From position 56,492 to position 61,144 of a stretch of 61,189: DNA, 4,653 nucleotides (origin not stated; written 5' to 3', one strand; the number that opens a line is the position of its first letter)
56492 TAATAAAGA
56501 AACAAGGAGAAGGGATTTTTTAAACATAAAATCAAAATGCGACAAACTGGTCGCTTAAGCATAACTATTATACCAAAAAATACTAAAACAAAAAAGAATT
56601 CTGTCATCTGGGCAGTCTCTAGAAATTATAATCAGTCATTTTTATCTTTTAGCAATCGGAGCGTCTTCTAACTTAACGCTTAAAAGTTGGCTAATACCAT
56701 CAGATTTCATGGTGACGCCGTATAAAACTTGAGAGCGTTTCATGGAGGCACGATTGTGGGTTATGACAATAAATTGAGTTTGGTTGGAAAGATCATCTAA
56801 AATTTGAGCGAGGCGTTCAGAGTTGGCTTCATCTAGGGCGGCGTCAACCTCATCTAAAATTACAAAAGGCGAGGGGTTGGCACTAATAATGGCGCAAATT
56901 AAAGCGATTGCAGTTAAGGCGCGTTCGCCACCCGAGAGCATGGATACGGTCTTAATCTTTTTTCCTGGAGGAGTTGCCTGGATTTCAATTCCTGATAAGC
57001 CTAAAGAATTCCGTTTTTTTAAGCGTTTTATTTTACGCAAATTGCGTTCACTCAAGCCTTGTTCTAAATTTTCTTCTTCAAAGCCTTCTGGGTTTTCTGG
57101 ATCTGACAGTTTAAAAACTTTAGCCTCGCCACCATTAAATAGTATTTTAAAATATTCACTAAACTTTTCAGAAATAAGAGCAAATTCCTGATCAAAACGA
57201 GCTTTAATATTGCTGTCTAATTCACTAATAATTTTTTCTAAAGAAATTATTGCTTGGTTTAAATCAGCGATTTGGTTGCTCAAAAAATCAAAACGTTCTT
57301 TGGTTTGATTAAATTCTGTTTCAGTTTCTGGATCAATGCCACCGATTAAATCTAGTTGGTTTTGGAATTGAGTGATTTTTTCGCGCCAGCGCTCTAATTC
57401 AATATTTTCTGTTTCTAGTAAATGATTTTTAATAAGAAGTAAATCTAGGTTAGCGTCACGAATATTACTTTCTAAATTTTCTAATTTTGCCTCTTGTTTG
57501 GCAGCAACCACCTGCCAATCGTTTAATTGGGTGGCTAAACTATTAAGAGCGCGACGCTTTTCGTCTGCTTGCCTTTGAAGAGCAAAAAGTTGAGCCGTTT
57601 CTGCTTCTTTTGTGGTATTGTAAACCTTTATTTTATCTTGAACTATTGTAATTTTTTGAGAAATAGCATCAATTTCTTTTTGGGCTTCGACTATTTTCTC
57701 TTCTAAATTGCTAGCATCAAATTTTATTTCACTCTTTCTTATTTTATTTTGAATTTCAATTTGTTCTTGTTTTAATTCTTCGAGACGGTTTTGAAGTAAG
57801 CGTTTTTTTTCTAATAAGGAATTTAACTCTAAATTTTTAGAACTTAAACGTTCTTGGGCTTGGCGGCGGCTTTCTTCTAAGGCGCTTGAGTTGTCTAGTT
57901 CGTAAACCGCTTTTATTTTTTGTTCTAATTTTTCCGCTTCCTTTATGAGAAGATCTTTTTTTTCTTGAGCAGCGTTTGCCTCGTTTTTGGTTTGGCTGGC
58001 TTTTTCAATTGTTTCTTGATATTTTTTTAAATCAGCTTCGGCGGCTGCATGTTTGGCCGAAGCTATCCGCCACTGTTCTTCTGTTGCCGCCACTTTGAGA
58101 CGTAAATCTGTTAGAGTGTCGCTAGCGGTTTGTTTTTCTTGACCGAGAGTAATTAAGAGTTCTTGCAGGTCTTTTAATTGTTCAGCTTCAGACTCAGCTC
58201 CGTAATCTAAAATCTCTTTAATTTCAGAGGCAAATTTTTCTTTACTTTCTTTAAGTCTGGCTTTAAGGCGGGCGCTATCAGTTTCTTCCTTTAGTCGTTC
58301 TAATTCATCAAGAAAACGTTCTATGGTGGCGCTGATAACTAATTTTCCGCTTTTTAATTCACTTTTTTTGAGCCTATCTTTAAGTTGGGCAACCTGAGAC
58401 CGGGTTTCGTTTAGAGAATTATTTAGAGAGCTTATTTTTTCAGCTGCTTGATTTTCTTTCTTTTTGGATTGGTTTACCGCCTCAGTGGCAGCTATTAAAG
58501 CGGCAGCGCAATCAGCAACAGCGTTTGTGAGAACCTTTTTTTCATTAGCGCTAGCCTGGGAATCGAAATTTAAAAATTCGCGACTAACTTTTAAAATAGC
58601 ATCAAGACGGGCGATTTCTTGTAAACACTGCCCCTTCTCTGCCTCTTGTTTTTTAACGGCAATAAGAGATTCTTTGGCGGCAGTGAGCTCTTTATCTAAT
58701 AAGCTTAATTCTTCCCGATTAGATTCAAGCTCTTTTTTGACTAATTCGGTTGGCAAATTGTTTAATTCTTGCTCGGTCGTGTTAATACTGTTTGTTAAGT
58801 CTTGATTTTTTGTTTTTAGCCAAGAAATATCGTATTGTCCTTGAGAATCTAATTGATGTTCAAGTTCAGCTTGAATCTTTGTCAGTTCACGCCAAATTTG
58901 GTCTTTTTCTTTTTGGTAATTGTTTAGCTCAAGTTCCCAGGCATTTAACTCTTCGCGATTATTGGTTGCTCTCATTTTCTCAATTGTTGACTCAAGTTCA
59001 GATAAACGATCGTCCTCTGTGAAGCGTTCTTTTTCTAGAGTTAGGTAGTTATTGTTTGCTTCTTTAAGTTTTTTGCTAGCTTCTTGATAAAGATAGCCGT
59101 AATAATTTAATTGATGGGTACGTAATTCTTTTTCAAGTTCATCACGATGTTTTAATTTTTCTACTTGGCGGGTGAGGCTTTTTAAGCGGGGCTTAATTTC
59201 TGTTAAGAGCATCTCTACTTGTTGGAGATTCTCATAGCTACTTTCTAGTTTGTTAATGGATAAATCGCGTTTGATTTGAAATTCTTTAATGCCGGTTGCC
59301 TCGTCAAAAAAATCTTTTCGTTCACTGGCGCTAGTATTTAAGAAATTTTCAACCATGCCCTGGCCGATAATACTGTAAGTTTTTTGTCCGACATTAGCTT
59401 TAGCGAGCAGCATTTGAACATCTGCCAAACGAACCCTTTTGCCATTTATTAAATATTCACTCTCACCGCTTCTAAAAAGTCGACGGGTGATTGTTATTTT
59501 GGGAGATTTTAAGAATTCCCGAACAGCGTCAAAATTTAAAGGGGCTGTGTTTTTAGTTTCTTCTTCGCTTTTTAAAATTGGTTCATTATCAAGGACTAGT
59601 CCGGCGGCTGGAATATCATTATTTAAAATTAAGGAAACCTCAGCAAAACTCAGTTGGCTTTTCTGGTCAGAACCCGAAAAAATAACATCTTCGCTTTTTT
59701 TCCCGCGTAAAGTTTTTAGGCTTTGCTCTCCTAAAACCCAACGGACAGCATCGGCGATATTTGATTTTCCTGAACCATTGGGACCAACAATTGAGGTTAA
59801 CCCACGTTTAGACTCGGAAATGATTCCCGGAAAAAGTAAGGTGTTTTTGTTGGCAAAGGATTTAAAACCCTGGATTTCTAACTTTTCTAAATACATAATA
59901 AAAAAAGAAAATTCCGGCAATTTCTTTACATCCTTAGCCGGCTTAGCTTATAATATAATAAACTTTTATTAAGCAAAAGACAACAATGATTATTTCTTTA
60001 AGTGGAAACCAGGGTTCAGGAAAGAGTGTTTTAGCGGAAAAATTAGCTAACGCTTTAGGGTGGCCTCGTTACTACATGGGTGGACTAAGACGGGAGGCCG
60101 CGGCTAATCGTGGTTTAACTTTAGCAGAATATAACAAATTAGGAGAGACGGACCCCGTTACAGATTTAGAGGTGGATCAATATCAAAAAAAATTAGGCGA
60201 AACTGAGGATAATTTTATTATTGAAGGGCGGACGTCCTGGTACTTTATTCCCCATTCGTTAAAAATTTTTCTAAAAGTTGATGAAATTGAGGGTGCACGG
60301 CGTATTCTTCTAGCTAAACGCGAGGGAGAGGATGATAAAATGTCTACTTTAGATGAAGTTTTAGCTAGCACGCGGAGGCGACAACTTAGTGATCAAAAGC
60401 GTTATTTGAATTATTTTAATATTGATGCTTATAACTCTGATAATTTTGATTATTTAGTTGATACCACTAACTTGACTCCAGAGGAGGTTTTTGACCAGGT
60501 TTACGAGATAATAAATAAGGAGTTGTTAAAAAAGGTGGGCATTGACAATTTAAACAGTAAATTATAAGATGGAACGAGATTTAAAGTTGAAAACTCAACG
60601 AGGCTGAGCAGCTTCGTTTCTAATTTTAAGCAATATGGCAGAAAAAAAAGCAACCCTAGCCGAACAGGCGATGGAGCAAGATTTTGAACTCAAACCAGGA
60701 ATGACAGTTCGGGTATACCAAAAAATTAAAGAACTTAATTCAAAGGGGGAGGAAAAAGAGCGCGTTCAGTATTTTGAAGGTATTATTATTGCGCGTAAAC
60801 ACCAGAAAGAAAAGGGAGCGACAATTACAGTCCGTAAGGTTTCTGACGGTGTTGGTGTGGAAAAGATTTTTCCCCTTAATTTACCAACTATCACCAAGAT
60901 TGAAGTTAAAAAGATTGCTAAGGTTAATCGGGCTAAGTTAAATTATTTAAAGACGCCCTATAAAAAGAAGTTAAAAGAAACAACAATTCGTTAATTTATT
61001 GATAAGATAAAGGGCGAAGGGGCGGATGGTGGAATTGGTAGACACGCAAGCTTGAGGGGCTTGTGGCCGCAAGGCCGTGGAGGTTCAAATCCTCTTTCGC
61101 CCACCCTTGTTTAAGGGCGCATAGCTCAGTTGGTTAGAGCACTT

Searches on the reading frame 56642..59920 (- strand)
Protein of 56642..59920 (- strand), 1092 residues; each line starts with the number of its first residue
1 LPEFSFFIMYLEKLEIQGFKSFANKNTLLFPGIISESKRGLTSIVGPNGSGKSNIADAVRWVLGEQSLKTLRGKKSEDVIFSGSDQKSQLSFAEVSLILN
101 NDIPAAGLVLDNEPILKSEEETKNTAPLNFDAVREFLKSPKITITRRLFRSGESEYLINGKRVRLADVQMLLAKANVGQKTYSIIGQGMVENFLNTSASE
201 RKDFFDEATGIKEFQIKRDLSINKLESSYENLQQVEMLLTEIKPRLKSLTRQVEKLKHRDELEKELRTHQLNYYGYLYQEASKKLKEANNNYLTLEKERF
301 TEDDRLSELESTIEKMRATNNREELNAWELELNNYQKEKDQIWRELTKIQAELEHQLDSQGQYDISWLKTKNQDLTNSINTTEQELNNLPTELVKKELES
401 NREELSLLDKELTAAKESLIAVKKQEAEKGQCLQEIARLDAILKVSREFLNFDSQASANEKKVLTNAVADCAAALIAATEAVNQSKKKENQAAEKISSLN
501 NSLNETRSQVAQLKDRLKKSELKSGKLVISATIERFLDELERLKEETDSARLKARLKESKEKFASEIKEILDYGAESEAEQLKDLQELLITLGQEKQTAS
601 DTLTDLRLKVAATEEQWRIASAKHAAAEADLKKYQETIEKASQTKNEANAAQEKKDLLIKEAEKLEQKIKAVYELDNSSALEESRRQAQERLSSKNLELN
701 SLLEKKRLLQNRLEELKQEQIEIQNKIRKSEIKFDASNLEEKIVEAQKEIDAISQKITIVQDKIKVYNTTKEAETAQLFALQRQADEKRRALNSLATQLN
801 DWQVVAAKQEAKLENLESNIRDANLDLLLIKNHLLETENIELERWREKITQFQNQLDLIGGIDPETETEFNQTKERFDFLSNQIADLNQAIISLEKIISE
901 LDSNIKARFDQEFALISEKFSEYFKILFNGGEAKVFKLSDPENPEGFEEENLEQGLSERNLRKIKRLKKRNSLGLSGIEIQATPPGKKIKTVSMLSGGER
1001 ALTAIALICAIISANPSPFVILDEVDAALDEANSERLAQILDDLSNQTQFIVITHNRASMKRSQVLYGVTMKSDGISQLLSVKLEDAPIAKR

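Call 8: search_protein_families(library=pfam, proteins=[window:56642-59920:-], max_evalue=0.001)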
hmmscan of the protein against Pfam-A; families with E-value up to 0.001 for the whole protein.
window:56642-59920:- (1092 aa): 5 families
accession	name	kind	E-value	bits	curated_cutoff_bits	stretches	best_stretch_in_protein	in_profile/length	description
PF02463.25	SMC_N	-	4.7e-50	170.5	40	1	10-1077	1-219/220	RecF/RecN/SMC N terminal domain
PF13476.12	AAA_23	-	7.5e-14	53.3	27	1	13-250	1-197/201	AAA domain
PF13304.12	AAA_21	-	6.8e-13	49.8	27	2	870-1056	112-299/304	AAA domain, putative AbiEii toxin, Type IV TA system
PF13175.12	AAA_15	-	4e-06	27.1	32.1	1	9-376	1-276/374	AAA ATPase domain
PF13555.12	AAA_29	-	0.00011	22.3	27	1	37-63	20-46/61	P-loop containing region of AAA domain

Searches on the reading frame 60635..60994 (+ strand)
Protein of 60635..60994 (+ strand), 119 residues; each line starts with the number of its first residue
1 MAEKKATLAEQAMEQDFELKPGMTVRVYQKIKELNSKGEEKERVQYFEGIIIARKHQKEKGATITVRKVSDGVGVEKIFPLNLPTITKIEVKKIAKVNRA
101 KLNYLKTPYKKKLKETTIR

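Call 105: find_encoding_contigs(protein=window:60635-60994:+, flank=10000, max_places=4)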
Protein window:60635-60994:+ (119 aa): 22 contigs read that carry it; 4 places shown.
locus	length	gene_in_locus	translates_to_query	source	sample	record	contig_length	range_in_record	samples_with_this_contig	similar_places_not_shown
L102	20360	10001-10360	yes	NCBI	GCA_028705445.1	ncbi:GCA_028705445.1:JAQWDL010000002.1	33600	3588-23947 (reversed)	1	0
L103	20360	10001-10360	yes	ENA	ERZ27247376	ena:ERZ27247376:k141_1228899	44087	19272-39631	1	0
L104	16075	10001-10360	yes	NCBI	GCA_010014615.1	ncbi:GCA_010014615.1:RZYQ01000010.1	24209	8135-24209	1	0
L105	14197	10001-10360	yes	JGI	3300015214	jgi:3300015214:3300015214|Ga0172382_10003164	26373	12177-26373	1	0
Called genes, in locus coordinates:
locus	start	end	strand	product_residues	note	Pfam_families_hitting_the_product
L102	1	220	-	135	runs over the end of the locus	PF18895:T4SS_pilin (weak)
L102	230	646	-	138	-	PF18895:T4SS_pilin (weak)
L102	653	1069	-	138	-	PF06157:DUF973 (weak), PF18895:T4SS_pilin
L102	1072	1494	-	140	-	PF18895:T4SS_pilin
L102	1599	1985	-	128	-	PF18895:T4SS_pilin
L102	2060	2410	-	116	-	PF08378:NERD (weak), PF02021:UPF0102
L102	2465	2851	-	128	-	-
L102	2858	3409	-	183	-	PF01209:Ubie_methyltran, PF13847:Methyltransf_31, PF08241:Methyltransf_11, PF08242:Methyltransf_12 (weak), PF13649:Methyltransf_25 (weak)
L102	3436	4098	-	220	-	PF13413:HTH_25, PF09136:Glucodextran_B (weak)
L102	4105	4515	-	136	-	PF18895:T4SS_pilin (weak)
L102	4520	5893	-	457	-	PF01547:SBP_bac_1, PF13416:SBP_bac_8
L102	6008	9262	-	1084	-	PF02463:SMC_N, PF13175:AAA_15 (weak), PF13304:AAA_21 (weak), PF13476:AAA_23, PF13304:AAA_21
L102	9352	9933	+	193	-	PF13189:Cytidylate_kin2, PF13207:AAA_17 (weak), PF13238:AAA_18, PF02224:Cytidylate_kin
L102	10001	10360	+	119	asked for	PF01245:Ribosomal_L19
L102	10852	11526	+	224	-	-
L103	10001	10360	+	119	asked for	PF01245:Ribosomal_L19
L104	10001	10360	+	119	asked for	PF01245:Ribosomal_L19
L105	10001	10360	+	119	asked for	PF01245:Ribosomal_L19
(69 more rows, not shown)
